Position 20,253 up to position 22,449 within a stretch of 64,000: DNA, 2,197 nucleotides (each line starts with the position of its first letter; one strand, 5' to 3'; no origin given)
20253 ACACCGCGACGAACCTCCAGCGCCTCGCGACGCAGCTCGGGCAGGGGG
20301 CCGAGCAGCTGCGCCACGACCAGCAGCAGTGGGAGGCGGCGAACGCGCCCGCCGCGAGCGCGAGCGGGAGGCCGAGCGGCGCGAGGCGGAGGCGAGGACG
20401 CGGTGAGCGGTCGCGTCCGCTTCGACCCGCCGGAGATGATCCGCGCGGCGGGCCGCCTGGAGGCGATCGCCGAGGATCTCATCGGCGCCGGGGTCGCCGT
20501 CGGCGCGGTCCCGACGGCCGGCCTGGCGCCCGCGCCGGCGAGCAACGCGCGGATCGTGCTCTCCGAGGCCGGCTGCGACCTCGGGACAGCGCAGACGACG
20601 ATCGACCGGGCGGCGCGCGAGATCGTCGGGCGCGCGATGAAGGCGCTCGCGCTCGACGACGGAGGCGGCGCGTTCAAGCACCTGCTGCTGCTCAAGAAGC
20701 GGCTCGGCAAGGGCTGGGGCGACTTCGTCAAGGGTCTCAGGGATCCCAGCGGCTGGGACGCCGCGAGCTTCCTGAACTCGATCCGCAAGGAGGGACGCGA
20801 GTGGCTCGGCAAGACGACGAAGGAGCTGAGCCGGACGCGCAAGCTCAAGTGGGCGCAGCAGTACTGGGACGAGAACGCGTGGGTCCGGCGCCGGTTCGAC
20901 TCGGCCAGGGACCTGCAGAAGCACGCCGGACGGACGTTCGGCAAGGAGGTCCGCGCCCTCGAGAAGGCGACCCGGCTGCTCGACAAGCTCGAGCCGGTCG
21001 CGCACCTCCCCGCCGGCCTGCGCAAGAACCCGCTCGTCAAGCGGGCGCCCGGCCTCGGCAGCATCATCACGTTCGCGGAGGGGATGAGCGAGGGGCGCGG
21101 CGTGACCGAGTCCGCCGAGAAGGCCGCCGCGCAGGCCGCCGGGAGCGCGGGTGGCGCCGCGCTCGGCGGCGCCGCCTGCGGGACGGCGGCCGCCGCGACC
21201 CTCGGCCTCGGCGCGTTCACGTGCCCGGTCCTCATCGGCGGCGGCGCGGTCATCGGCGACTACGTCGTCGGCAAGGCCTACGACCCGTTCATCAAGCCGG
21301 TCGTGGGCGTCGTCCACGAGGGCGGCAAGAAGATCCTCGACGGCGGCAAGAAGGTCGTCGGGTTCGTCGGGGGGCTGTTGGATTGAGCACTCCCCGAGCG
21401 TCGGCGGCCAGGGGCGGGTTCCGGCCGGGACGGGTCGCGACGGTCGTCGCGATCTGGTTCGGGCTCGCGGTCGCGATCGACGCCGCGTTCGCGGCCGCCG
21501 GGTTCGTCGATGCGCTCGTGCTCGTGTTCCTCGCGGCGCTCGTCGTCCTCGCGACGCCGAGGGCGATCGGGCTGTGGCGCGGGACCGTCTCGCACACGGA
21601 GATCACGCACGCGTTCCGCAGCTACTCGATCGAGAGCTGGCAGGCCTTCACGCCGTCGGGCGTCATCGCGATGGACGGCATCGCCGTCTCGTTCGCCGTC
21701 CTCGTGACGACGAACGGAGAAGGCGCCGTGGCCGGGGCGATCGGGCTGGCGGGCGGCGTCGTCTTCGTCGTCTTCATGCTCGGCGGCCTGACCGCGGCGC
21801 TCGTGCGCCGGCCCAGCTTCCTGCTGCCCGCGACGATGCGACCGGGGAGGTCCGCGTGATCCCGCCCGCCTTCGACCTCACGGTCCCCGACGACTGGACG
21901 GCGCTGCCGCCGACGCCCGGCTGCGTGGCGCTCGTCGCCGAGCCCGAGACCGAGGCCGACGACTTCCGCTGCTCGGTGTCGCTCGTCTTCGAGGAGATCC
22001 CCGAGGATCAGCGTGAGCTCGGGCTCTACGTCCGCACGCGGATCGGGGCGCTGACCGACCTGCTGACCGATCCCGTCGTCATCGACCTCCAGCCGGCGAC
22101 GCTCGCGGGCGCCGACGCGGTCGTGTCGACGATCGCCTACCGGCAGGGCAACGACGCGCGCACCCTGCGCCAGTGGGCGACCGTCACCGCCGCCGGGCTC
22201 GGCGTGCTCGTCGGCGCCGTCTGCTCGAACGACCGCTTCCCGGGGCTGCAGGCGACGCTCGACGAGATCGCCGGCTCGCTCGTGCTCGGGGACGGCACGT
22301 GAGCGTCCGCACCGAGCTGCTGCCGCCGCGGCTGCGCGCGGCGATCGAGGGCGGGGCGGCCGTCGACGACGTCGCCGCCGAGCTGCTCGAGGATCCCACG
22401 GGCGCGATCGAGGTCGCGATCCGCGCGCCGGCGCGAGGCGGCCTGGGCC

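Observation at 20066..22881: Five-gene, translationally coupled module resembling a secreted glycine-zipper toxin with immunity and chaperone partners, but no secretion machinery nearby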

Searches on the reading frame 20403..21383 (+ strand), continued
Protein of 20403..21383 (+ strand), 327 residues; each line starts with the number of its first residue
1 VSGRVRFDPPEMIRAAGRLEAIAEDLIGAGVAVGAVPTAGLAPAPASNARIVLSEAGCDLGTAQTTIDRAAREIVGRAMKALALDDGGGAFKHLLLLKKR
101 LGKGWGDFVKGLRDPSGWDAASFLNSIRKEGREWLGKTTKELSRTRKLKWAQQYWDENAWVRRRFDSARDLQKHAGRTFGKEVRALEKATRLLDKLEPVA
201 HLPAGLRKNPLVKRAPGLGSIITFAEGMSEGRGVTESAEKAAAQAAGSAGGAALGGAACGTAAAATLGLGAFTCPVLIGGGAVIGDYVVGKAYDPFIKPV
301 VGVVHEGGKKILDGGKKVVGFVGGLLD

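Call 82: find_encoding_contigs(protein=P0051, flank=8000, max_places=4)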
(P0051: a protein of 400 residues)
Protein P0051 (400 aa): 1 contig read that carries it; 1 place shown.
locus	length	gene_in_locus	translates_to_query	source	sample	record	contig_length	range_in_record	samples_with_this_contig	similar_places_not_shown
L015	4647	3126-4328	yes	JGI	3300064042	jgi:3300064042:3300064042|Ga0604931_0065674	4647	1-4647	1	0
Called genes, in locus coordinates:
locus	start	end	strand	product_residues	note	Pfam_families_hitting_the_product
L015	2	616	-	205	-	?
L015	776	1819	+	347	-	-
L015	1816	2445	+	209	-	-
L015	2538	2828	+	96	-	PF06013:WXG100, PF10824:T7SS_ESX_EspC (weak)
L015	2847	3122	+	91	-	PF10824:T7SS_ESX_EspC (weak)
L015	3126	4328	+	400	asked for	-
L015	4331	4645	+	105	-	?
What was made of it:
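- In L015 the 400 aa toxin P0051 is preceded by two small genes with Pfam WXG100 and T7SS_ESX_EspC hits (call 82).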

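Call 90: search_protein_families(library=padloc, max_evalue=0.1, proteins=[window:20403-21383:+])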
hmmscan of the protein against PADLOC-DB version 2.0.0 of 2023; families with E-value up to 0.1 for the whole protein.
window:20403-21383:+ (327 aa): 0 families
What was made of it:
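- No PADLOC model matches any of the five proteins (call 90).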

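Call 92: search_protein_families(library=ncbifam, max_evalue=0.01, proteins=[P0051, P0054, P0064, P0071, P0072, P0055, P0059, P0068, P0047])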
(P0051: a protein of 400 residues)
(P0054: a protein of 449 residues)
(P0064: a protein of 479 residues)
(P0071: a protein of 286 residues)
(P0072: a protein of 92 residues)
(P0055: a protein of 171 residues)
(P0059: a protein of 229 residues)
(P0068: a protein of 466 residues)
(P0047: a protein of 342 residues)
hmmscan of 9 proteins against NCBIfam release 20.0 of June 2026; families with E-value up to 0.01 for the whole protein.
P0051 (400 aa): 0 families

P0054 (449 aa): 3 families
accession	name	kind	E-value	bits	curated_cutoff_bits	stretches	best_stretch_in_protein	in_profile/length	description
TIGR03930.1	WXG100_ESAT6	subfamily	0.00048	20.3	44.85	1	16-98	5-88/90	WXG100 family type VII secretion target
TIGR02680.1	TIGR02680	hypoth_equivalog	0.0005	17.9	462.85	1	82-222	272-412/1356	TIGR02680 family protein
NF002572.0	PRK02224.1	equivalog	0.0044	15.4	1087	1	70-190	330-440/888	DNA double-strand break repair ATPase Rad50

P0064 (479 aa): 1 family
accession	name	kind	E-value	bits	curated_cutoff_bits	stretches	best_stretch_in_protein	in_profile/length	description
TIGR03930.1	WXG100_ESAT6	subfamily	0.0021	18.2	44.85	1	14-96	5-88/90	WXG100 family type VII secretion target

P0071 (286 aa): 2 families
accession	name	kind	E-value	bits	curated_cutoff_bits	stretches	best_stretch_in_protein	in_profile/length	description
TIGR03696.1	Rhs_assc_core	domain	1.4e-18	67.2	32.5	1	40-114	2-76/76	RHS repeat-associated core domain-containing protein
NF041261.1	RHS_core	equivalog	2.5e-05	22.3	2000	1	13-92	1158-1239/1261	RHS element core protein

P0072 (92 aa): 0 families

P0055 (171 aa): 0 families

P0059 (229 aa): 0 families

P0068 (466 aa): 0 families

P0047 (342 aa): 0 families
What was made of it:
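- On Polymorphic toxin systems (general): In P0071 the domain follows Rhs_assc_core (call 92).
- In P0071 the domain follows an RHS-associated core domain (E 1.4e-18, call 92).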

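Call 94: list_cluster_members(proteins=[P0001, P0023, P0019, P0020, P0002, P0047])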
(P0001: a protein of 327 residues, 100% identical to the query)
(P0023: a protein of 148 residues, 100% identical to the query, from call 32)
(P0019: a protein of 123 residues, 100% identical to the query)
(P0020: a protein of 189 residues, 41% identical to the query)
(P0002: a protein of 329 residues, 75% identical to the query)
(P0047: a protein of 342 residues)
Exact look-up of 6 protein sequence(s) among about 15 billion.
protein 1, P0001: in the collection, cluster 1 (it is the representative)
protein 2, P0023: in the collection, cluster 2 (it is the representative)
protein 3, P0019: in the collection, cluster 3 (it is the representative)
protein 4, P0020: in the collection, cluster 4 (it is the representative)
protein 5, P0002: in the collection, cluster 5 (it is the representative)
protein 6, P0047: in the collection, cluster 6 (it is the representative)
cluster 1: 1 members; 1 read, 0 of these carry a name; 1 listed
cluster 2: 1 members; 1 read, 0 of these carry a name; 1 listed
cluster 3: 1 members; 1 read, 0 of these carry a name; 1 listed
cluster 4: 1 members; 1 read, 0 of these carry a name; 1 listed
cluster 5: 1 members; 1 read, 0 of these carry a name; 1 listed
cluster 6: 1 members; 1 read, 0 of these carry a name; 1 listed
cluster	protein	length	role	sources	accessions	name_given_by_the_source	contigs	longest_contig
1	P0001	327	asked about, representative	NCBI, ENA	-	-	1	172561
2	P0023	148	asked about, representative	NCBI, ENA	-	-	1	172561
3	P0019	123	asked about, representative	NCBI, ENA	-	-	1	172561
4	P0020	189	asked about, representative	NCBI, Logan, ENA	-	-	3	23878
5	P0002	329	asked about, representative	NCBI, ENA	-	-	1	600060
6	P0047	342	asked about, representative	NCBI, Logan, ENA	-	-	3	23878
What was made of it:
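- Tried and rejected: Cluster look-up gave no source names for the proteins (call 94).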

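Call 95: search_dna_similar(query=P0051, collection=plasmids, mode=protein, max_evalue=0.001, max_rows=15)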
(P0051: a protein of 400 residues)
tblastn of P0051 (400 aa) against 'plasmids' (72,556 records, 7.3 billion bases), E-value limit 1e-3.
No match.

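Call 96: search_dna_similar(query=window:20403-21383:+, collection=plasmids, mode=protein, max_evalue=0.001, max_rows=15)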
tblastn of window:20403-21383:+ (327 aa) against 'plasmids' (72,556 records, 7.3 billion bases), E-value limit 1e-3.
No match.
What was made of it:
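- Tried and rejected: tblastn against plasmids with ORF2 and P0051 found no match (calls 95, 96).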

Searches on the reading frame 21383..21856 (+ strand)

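Call 8: search_protein_families(library=pfam, max_evalue=1, proteins=[window:21383-21856:+])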
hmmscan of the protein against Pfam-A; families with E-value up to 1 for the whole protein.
window:21383-21856:+ (158 aa): 1 family
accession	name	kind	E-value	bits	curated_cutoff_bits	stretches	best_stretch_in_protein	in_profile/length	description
PF06686.16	SpoIIIAC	-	0.07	13.7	24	1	100-138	10-48/56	Stage III sporulation protein AC/AD protein family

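Call 9: search_protein_families(library=ncbifam, max_evalue=1, proteins=[window:21383-21856:+])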
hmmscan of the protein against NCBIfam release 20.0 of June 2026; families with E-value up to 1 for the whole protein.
window:21383-21856:+ (158 aa): 0 families

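Call 90: search_protein_families(library=padloc, max_evalue=0.1, proteins=[window:21383-21856:+])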
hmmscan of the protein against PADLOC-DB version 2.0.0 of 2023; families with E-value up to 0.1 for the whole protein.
window:21383-21856:+ (158 aa): 0 families

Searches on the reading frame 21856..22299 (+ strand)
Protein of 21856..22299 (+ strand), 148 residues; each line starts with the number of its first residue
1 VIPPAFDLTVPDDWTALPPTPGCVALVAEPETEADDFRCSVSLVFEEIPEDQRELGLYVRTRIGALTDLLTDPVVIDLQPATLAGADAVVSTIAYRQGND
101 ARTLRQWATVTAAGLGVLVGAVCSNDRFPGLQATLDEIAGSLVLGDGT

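Call 8: search_protein_families(library=pfam, max_evalue=1, proteins=[window:21856-22299:+])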
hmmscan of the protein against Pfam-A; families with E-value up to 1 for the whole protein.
window:21856-22299:+ (148 aa): 1 family
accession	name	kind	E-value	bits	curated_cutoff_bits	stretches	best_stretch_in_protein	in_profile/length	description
PF11233.13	DUF3035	-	0.22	12.2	23.2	1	5-25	19-40/141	Protein of unknown function (DUF3035)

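Call 9: search_protein_families(library=ncbifam, max_evalue=1, proteins=[window:21856-22299:+])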
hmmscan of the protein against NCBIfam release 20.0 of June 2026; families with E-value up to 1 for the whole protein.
window:21856-22299:+ (148 aa): 0 families

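Call 28: search_solved_structures(query=A4, max_evalue=10)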
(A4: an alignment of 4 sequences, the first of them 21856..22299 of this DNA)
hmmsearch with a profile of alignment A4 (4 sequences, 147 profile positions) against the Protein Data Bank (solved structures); distinct sequences matched with E-value up to 10: 5.
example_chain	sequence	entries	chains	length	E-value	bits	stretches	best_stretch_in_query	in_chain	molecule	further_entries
9h8i_A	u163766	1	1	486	0.95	12.4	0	4-100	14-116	Endolevansase LevB1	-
9or6_A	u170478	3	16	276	1.3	12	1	23-112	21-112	DNA repair protein PprA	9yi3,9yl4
6mc6_A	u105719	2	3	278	1.3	12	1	23-112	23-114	DNA repair protein PprA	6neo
9om8_A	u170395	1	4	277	1.3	12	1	23-112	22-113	DNA repair protein PprA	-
6bdu_A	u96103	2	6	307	1.7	11.6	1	23-112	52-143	DNA repair protein PprA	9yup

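Call 32: find_homologous_proteins(query=A4, max_evalue=0.01)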
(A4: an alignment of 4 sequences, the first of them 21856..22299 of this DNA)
Query A4 (4 sequences) (148 aa, profile of the alignment): 15 proteins with E <= 0.01 among 8000 candidates.
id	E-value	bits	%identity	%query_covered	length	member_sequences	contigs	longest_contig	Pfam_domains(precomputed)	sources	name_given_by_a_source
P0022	1.5e-78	280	78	99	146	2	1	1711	-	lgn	-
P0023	7.8e-78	277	100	100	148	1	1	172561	-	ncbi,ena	-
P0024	1.0e-77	277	75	95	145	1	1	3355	-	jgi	jgi:hypothetical protein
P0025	9.9e-73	261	72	98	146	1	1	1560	-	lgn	-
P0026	4.0e-72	259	75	96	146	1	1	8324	-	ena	-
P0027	3.9e-70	252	75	97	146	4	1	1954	-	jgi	jgi:hypothetical protein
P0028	1.0e-68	248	74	97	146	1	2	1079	-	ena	-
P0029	1.7e-68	247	71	97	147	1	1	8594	-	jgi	-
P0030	5.4e-68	245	52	99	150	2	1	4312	-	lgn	-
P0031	2.5e-67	243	69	97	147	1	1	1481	-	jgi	jgi:hypothetical protein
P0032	1.1e-66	241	72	99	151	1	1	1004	-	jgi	jgi:hypothetical protein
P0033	7.7e-66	238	69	97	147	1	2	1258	-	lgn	-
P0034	4.5e-62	226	63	97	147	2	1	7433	-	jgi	jgi:nucleoid-associated protein YgaU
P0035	1.0e-61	225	61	99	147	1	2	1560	-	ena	-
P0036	3.2e-57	210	59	97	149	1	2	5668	-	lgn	-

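Call 42: search_protein_families(library=pfam, alignment_id=A6, max_evalue=1)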
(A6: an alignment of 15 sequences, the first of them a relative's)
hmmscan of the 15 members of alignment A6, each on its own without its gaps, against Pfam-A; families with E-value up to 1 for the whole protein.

A. member 1, P0023 (148 aa): 1 family
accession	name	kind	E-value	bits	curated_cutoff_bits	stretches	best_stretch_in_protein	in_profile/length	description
PF11233.13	DUF3035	-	0.22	12.2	23.2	1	5-25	19-40/141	Protein of unknown function (DUF3035)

B. families by the number of members that match (of 15 scanned): 7 families
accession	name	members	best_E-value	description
PF11233.13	DUF3035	6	0.036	Protein of unknown function (DUF3035)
PF08786.17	DcrB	3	0.016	DcrB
PF01337.24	Barstar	1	0.047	Barstar (barnase inhibitor)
PF20537.3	DUF6752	1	0.052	Domain of unknown function (DUF6752)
PF10738.15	Lpp-LpqN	1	0.094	Probable lipoprotein LpqN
PF01789.22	PsbP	1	0.15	PsbP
PF13193.12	AMP-binding_C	1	0.22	AMP-binding enzyme C-terminal domain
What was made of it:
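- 21856..22302 (+): ORF4, 148 aa, soluble protein: candidate cytoplasmic chaperone or neutraliser; fold unproven. Sub-threshold Pfam hits: DcrB in 3 members (best E 0.016), Lpp-LpqN 0.094, PsbP 0.15 (call 42).
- On DcrB / DUF1795 (Eag) / PsbP-like proteins: Among 15 relatives, DcrB hits 3 (best E 0.016), Lpp-LpqN 1 (0.094) and PsbP 1 (0.15), all below threshold (call 42).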

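Call 43: search_solved_structures(query=A6, max_evalue=10)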
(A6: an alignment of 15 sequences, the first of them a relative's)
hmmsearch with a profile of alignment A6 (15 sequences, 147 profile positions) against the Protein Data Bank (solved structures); distinct sequences matched with E-value up to 10: 0.
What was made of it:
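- On DcrB / DUF1795 (Eag) / PsbP-like proteins: There is no PDB sequence hit (calls 28, 43).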

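Call 77: search_protein_families(library=pfam, proteins=[P0030, P0034, P0035, P0036, P0025], max_evalue=1)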
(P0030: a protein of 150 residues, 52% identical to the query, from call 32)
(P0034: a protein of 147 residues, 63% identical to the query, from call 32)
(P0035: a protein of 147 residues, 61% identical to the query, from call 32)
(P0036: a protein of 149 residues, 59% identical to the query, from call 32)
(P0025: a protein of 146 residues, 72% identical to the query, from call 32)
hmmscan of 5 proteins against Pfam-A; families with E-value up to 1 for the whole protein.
P0030 (150 aa): 1 family
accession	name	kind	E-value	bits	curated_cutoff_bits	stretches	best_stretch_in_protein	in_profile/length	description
PF08786.17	DcrB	-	0.18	12.4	27.2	1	49-112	35-96/127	DcrB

P0034 (147 aa): 0 families

P0035 (147 aa): 1 family
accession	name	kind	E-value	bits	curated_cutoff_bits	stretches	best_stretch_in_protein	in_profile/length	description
PF13193.12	AMP-binding_C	-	0.22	12.9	24.5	1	24-83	15-73/76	AMP-binding enzyme C-terminal domain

P0036 (149 aa): 0 families

P0025 (146 aa): 1 family
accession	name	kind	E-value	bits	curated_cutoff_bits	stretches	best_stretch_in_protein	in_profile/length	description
PF01337.24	Barstar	-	0.047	14.1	23.4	1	44-73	17-46/96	Barstar (barnase inhibitor)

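Call 90: search_protein_families(library=padloc, max_evalue=0.1, proteins=[window:21856-22299:+])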
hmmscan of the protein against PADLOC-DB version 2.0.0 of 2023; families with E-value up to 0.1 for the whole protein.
window:21856-22299:+ (148 aa): 0 families
